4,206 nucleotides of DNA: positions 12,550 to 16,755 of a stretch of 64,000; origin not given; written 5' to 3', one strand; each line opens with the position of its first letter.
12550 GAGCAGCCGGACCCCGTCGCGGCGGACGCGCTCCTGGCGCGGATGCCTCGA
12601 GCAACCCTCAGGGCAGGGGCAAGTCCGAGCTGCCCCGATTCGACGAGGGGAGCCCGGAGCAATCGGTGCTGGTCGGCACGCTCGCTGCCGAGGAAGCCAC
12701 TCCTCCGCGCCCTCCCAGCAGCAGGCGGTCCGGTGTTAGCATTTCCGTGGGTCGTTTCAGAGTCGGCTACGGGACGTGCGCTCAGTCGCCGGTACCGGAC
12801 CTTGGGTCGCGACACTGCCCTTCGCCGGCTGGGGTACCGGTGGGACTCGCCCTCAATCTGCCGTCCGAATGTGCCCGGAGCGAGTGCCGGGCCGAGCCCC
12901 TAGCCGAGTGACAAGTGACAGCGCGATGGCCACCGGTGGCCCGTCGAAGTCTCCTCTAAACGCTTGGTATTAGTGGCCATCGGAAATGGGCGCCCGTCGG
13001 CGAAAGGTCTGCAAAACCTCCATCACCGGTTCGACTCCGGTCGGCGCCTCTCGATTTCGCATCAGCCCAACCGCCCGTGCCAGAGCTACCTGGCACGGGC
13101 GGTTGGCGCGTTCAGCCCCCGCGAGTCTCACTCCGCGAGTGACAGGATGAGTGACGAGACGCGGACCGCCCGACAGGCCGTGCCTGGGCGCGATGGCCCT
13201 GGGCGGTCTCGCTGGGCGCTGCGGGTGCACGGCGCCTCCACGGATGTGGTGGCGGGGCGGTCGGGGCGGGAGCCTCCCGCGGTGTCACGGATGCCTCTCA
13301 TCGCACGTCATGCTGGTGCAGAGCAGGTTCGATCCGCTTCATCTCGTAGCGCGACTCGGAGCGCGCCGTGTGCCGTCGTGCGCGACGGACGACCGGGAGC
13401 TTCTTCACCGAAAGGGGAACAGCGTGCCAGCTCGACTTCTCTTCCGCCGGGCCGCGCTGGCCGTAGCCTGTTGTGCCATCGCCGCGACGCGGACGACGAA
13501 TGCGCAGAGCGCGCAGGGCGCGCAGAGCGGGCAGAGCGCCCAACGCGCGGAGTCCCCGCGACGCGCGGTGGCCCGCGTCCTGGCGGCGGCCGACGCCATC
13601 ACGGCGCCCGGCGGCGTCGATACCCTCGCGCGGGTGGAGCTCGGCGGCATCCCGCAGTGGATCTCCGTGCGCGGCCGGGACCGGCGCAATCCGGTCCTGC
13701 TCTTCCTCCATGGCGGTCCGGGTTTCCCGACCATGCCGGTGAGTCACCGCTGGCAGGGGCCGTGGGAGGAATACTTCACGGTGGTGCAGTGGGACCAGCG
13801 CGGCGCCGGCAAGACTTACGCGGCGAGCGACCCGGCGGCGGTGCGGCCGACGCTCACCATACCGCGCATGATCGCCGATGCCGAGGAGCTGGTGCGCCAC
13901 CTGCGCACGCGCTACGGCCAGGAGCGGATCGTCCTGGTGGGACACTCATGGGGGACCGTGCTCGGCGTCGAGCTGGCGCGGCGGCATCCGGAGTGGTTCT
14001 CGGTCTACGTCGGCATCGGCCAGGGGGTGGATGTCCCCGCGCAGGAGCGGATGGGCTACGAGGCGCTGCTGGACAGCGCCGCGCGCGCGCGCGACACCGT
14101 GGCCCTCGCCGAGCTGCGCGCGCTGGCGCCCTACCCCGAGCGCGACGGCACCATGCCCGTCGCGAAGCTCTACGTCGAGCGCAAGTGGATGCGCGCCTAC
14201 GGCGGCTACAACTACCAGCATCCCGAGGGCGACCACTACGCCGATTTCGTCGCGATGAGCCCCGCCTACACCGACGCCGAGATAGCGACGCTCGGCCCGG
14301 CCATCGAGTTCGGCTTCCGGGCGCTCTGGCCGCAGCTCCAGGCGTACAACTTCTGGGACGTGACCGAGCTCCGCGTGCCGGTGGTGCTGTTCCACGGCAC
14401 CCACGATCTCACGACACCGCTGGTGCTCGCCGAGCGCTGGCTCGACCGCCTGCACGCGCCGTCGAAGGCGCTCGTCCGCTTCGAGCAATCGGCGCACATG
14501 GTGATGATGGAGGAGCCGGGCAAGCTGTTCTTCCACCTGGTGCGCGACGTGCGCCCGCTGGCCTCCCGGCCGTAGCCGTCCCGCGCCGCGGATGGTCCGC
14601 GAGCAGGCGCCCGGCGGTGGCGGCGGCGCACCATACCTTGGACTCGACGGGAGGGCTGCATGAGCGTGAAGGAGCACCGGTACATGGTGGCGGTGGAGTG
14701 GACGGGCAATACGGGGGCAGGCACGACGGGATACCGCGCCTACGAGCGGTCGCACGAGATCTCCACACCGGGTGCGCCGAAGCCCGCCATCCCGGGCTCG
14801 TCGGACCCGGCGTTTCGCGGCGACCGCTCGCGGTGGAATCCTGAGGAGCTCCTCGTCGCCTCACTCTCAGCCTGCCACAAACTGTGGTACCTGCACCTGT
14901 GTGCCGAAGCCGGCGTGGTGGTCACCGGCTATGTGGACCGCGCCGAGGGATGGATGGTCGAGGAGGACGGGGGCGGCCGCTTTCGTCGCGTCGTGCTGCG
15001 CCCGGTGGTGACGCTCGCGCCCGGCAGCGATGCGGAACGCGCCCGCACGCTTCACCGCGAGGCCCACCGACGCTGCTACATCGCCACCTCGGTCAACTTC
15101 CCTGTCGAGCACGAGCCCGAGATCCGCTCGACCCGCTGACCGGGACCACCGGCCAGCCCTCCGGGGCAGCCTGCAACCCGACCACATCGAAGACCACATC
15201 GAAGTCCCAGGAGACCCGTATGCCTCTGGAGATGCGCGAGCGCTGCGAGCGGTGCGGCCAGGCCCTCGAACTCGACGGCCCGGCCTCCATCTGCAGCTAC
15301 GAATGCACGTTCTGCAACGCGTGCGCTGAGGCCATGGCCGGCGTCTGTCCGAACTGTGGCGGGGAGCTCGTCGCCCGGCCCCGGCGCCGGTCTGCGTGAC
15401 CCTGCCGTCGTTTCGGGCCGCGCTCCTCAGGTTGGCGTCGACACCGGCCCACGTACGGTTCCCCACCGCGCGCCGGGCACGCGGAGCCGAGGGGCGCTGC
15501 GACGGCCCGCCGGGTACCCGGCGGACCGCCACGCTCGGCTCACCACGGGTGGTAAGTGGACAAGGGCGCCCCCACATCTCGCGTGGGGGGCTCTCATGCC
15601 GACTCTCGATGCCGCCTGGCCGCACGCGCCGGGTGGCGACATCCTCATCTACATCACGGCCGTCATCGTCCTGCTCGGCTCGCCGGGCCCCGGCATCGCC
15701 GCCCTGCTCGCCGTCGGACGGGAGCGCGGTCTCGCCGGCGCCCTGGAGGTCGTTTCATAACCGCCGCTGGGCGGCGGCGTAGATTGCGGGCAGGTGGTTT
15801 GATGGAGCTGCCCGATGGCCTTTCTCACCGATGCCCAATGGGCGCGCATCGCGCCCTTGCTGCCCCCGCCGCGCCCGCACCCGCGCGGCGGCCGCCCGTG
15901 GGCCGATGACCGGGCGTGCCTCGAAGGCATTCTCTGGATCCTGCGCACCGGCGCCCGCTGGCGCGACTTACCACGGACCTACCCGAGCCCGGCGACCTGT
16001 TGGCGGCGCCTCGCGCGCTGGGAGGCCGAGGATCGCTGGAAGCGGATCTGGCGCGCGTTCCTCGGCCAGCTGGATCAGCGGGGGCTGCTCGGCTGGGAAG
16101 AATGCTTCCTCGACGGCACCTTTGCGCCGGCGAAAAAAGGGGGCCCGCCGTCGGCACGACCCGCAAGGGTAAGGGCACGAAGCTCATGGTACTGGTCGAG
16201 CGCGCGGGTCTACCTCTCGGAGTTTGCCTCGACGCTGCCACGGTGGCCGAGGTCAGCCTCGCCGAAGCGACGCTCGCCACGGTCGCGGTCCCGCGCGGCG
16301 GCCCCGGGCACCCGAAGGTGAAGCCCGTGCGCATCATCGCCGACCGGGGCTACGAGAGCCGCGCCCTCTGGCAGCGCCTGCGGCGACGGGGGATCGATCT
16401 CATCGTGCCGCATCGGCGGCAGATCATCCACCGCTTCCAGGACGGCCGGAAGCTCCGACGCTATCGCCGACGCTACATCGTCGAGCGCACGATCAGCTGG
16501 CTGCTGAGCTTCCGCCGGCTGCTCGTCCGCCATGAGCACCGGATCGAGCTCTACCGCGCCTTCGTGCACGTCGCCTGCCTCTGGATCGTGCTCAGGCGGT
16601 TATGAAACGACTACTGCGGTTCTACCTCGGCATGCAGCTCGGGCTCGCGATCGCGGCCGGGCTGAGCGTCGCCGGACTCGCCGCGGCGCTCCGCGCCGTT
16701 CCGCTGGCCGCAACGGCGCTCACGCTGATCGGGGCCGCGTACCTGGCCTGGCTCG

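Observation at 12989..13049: D-arm-less tRNA-Cys(GCA) 3' fragment: probable integrase attachment-site remnant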

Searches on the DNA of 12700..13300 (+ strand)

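Call 6: search_rna_families(source=window, start=12700, end=13300, threshold=evalue, max_evalue=10, show_alignments=4)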
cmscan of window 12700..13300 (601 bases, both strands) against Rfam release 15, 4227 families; matches with E-value up to 10: 10.
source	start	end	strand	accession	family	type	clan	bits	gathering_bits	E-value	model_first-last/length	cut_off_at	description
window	12988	13049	+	RF01852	tRNA-Sec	Gene; tRNA;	CL00001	24.1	47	0.022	1-91/91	no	Selenocysteine transfer RNA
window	13062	13111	-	RF03674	MIR5387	Gene; miRNA;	-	23.2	69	0.039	1-96/96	no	MIR5387 microRNA precursor family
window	13067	13106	+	RF00926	MIR1151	Gene; miRNA;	-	21.4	90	1.1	1-110/110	no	MIR1151 microRNA precursor family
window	13068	13105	+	RF00980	mir-643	Gene; miRNA;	-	18.7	65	0.45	9-77/85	no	mir-643 microRNA precursor family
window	13168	13204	+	RF01790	htlv_FSE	Cis-reg; frameshift_element;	-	17.9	45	1.1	1-43/43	no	ribosomal frameshift site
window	13049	13110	+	RF00767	mir-150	Gene; miRNA;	-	16.4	55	1.7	1-82/82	no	mir-150 microRNA precursor family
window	13056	13146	+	RF02868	ncS037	Gene; sRNA;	-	16.1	112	3.4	1-152/152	no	Burkholderia sRNA 37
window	13069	13104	+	RF02828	Scr3920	Gene; sRNA;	-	14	88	3.9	85-121/125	no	Streptomyces RNA 3920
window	13125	13156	+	RF00777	mir-541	Gene; miRNA;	-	13.7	44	9.3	27-58/84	no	mir-541 microRNA precursor family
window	13077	13098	-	RF01756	rne-II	Cis-reg;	-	8.9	50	6.4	263-284/287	no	rne-II RNA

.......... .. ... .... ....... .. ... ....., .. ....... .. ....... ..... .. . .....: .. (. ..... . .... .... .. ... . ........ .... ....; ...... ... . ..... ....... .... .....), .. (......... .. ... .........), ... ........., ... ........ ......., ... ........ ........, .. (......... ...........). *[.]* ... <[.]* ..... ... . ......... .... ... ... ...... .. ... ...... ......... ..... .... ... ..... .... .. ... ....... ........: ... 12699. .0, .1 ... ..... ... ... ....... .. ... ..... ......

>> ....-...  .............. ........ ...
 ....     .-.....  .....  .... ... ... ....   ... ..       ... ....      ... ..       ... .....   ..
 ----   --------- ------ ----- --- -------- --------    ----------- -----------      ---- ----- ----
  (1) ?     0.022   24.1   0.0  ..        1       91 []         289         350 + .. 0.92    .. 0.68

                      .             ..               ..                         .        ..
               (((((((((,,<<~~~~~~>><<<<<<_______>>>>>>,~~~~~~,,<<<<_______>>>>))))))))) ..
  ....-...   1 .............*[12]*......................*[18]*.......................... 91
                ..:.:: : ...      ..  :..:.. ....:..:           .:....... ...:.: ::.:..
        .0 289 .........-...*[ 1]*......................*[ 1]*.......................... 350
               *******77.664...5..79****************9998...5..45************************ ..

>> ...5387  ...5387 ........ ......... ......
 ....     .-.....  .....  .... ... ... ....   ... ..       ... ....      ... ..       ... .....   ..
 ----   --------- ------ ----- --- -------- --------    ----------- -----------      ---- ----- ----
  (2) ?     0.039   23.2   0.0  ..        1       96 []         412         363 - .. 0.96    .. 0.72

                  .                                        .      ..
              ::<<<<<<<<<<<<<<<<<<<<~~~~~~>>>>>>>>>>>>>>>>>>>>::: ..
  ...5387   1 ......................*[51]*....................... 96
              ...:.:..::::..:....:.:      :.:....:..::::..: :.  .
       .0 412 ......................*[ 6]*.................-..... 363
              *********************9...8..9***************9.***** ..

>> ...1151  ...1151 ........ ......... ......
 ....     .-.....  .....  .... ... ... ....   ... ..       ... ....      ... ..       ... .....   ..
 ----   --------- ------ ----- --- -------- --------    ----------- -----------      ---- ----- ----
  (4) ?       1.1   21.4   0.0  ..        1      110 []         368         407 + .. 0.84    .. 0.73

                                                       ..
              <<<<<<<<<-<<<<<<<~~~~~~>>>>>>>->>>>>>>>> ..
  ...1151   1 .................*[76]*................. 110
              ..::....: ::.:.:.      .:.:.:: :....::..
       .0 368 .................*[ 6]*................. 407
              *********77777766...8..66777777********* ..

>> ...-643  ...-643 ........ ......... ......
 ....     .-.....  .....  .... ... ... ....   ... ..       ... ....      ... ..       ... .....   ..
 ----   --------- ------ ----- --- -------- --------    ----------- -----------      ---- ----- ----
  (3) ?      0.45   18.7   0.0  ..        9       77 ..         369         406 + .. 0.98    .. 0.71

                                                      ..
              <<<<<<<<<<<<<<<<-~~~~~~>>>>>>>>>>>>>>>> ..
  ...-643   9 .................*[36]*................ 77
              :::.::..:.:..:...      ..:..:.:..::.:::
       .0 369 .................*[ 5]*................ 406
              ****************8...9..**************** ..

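Call 75: search_dna_similar(query=window:12989-13049:+, collection=ecoli_genomes, mode=distant, max_evalue=10, max_rows=3)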
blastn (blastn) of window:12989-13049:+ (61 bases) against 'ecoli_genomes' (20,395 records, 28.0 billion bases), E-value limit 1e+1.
No match.

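Call 91: search_dna_similar(query=window:13005-13049:+, collection=phages, mode=distant, max_evalue=1, max_rows=10)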
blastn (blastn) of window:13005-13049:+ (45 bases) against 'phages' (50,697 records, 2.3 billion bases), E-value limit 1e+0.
Records with a match: 18; places in all: 18; records where one place covers at least 80% of the query: 5.
Best place of each record, by identity: >=99% 2; 95-99% 2; 90-95% 8; 80-90% 4; 60-80% 2.
By first word of the organism name: Streptomyces 7; Lactobacillus 2; Agrobacterium 2; Staphylococcus 1; Enterococcus 1; Bacteriophage 1; Myxococcus 1; Phage 1; Pseudomonas 1; Microbacterium 1.
By host as written in the record: Streptomyces griseus ATCC 10137 5; - 2; Streptomyces viridochromogenes DSM40736 2; Lactobacillus pentosus KLDS1.0413; Lactobacillus plantarum KLDS1.0344 2; Agrobacterium tumefaciens C58 2; Staphylococcus aureus 1; Enterococcus faecalis 1; Myxococcus sp. 1; and 2 more.
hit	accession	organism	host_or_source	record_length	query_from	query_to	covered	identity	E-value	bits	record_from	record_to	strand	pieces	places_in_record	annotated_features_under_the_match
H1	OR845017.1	Staphylococcus phage SA 1306 Kay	Staphylococcus aureus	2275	1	45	100%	86.7%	8e-7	55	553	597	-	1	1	record has no annotation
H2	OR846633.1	Enterococcus phage Efs 1-1-1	Enterococcus faecalis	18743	1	45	100%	86.7%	8e-7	55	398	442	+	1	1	record has no annotation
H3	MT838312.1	Bacteriophage sp.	human fecal samples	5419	1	45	100%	78.3%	8e-1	36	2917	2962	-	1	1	record has no annotation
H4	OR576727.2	Myxococcus phage Mx1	Myxococcus sp.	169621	2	45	98%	77.3%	8e-1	36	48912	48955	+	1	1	none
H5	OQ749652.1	Phage Phass-1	human gut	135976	1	36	80%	83.3%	6e-2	39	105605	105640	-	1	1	tRNA-Cys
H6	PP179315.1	Pseudomonas phage Ulina01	Pseudomonas syringae CC0440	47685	5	31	60%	88.9%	8e-1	37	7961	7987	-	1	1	DNA primase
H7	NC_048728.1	Streptomyces phage Comrade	Streptomyces griseus ATCC 10137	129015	20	44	56%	92.0%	2e-1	37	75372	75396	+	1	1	116: tRNA-Met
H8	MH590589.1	Streptomyces phage SparkleGoddess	Streptomyces griseus ATCC 10137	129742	20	44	56%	92.0%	2e-1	37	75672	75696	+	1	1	118: tRNA-Met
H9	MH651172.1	Streptomyces phage Comrade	Streptomyces griseus ATCC 10137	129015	20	44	56%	92.0%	2e-1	37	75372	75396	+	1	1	116: tRNA-Met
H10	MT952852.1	Streptomyces phage Beuffert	Streptomyces griseus ATCC 10137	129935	20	44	56%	92.0%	2e-1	37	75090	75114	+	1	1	116: tRNA-Met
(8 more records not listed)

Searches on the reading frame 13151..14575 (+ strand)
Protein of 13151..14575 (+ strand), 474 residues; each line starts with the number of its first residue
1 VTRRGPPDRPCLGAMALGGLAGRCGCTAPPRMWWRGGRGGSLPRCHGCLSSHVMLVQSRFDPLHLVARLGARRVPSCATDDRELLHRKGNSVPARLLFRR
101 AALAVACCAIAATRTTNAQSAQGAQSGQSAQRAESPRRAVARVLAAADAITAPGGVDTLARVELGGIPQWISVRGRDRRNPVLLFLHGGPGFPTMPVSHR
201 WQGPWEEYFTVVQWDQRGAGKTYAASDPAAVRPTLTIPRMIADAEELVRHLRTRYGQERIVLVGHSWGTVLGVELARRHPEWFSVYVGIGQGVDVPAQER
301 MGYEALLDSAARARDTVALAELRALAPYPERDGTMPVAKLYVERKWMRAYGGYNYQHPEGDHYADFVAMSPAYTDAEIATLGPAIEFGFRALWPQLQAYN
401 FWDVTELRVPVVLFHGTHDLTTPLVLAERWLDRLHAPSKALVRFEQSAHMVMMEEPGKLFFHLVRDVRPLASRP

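Call 9: search_protein_families(library=pfam, proteins=[window:13151-14575:+], max_evalue=0.01)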
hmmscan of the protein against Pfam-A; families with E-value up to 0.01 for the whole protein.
window:13151-14575:+ (474 aa): 5 families
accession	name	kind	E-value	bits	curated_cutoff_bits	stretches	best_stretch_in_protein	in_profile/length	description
PF00561.26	Abhydrolase_1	-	8.6e-19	68.6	25.8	1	181-456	1-245/245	alpha/beta hydrolase fold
PF12146.15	Hydrolase_4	-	4.7e-15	56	27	2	209-296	32-114/239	Serine aminopeptidase, S33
PF12697.13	Abhydrolase_6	-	2.8e-13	51.5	26.3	1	183-459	1-213/217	Alpha/beta hydrolase family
PF00326.27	Peptidase_S9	-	0.0005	20.1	22.6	0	396-451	132-189/213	Prolyl oligopeptidase family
PF02230.22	Abhydrolase_2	-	0.0053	17.1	23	0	404-453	153-203/217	Phospholipase/Carboxylesterase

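Call 13: find_encoding_contigs(protein=window:13151-14575:+, flank=10000, max_places=10)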
Protein window:13151-14575:+ (474 aa): no gene with exactly this product is on record in the collection.

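Call 14: find_homologous_proteins(query=window:13151-14575:+, max_evalue=1e-30)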
Query window:13151-14575:+ (474 aa): 4421 proteins with E <= 1e-30 among 8000 candidates; the best 120 are listed.
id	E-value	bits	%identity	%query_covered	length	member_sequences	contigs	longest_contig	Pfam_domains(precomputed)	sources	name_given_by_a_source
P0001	2.5e-225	767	100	71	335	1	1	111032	PF12697.14,PF00561.27,PF12146.16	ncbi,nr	ncbi:MAG TPA: alpha/beta hydrolase [Gemmatimonadales bacterium]|nr:alpha/beta hydrolase [Gemmatimona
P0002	4.0e-182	625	80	71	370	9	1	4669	PF12697.14,PF00561.27,PF12146.16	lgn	-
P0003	3.0e-181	622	74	79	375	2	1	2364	PF12697.14,PF00561.27,PF12146.16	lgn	-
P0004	1.3e-180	620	76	76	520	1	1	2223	PF12680.14,PF14534.13,PF12697.14,PF13474.13,PF00561.27,PF13577.13,PF12146.16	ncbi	-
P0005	2.0e-167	576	69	80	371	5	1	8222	PF12697.14,PF00561.27,PF12146.16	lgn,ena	-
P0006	5.1e-150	519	65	73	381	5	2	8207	PF00326.28,PF12697.14,PF00561.27,PF12146.16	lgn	-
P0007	3.0e-134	467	57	78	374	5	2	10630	PF12697.14,PF00561.27,PF12146.16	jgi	jgi:pimeloyl-ACP methyl ester carboxylesterase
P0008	6.1e-133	463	62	70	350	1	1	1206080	PF00326.28,PF12697.14,PF00561.27,PF12146.16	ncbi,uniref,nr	ncbi:alpha/beta hydrolase [Myxococcus stipitatus]|uniref:alpha/beta fold hydrolase n=1 Tax=Myxococcu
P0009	8.3e-133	462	61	71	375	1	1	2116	PF00561.27,PF12146.16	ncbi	-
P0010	2.8e-131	457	61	71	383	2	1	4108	PF00326.28,PF12697.14,PF00561.27,PF12146.16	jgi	jgi:proline iminopeptidase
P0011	1.6e-127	445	55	72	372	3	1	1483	PF12697.14,PF00561.27,PF12146.16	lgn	-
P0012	1.1e-116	409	53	73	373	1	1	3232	PF12697.14,PF00561.27,PF12146.16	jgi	jgi:pimeloyl-ACP methyl ester carboxylesterase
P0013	4.6e-116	407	53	71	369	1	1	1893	PF12697.14,PF00561.27,PF12146.16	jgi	jgi:proline iminopeptidase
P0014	1.7e-115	405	51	78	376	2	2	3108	PF12697.14,PF00561.27,PF12146.16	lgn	-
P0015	9.4e-115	403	50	79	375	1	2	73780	PF12697.14,PF00561.27,PF12146.16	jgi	jgi:proline iminopeptidase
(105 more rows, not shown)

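Call 15: find_encoding_contigs(protein=P0001, flank=10000, max_places=5)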
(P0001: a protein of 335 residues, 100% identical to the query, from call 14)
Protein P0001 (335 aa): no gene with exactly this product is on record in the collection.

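Call 16: find_encoding_contigs(protein=P0002, flank=10000, max_places=5)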
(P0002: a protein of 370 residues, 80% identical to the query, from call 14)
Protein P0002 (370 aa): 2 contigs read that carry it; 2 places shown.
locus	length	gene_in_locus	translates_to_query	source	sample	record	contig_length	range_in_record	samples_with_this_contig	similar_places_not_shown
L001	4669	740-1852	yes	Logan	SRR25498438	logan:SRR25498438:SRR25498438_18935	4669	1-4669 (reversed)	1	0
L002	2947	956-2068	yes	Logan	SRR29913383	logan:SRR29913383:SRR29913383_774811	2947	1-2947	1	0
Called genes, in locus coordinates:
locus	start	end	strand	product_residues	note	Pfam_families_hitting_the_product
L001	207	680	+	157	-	PF13577:SnoaL_4, PF13474:SnoaL_3, PF14534:DUF4440, PF12680:SnoaL_2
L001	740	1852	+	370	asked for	PF00561:Abhydrolase_1, PF12697:Abhydrolase_6, PF12146:Hydrolase_4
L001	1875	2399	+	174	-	PF08241:Methyltransf_11, PF08242:Methyltransf_12, PF13649:Methyltransf_25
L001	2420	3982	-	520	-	PF02805:Ada_Zn_binding, PF00165:HTH_AraC (faint), PF12833:HTH_18, PF06029:AlkA_N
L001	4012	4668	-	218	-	?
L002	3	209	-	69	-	?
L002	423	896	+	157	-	PF13577:SnoaL_4, PF13474:SnoaL_3, PF14534:DUF4440, PF12680:SnoaL_2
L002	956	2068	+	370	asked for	PF00561:Abhydrolase_1, PF12697:Abhydrolase_6, PF12146:Hydrolase_4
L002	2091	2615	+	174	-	PF08241:Methyltransf_11, PF08242:Methyltransf_12, PF13649:Methyltransf_25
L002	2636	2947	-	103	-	?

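Call 17: find_encoding_contigs(protein=P0005, flank=10000, max_places=5)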
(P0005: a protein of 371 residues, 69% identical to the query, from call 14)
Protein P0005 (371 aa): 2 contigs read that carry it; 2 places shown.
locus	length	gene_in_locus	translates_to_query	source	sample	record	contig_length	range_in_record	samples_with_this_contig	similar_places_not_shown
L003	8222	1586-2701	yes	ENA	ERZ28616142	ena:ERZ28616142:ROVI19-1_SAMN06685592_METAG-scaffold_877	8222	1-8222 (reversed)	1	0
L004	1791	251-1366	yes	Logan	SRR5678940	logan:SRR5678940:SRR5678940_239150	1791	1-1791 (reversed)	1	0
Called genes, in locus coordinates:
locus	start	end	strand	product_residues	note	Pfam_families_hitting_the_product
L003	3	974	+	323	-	?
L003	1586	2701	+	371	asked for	PF00561:Abhydrolase_1, PF12697:Abhydrolase_6, PF12146:Hydrolase_4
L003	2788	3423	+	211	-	PF00440:TetR_N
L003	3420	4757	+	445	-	PF02321:OEP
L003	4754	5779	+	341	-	PF25881:HH_YBHG, PF25954:Beta-barrel_RND_2 (faint), PF25990:Beta-barrel_YknX (weak)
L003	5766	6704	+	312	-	PF00005:ABC_tran, PF13304:AAA_21 (faint)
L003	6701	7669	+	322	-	PF00005:ABC_tran, PF13304:AAA_21 (weak)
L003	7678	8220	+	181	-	?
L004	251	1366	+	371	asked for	PF00561:Abhydrolase_1, PF12697:Abhydrolase_6, PF12146:Hydrolase_4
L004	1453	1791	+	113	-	?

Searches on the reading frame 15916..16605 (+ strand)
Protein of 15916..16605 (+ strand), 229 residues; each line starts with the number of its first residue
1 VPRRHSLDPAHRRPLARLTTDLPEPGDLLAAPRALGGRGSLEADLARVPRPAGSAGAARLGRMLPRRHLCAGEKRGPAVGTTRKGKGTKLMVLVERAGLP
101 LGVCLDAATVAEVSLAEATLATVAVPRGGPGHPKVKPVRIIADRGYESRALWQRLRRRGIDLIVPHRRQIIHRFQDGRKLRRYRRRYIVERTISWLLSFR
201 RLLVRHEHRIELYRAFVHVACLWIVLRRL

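Call 9: search_protein_families(library=pfam, proteins=[window:15916-16605:+], max_evalue=0.01)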
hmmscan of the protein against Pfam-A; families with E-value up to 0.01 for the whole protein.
window:15916-16605:+ (229 aa): 3 families
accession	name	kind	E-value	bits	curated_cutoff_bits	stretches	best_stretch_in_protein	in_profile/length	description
PF01609.27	DDE_Tnp_1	-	1.7e-14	54.5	23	1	83-223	31-198/200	Transposase DDE domain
PF13612.12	DDE_Tnp_1_3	-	0.00069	20.1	27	1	139-196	84-141/155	Transposase DDE domain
PF13586.12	DDE_Tnp_1_2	-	0.0018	19.1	29.2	1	141-226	2-85/86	Transposase DDE domain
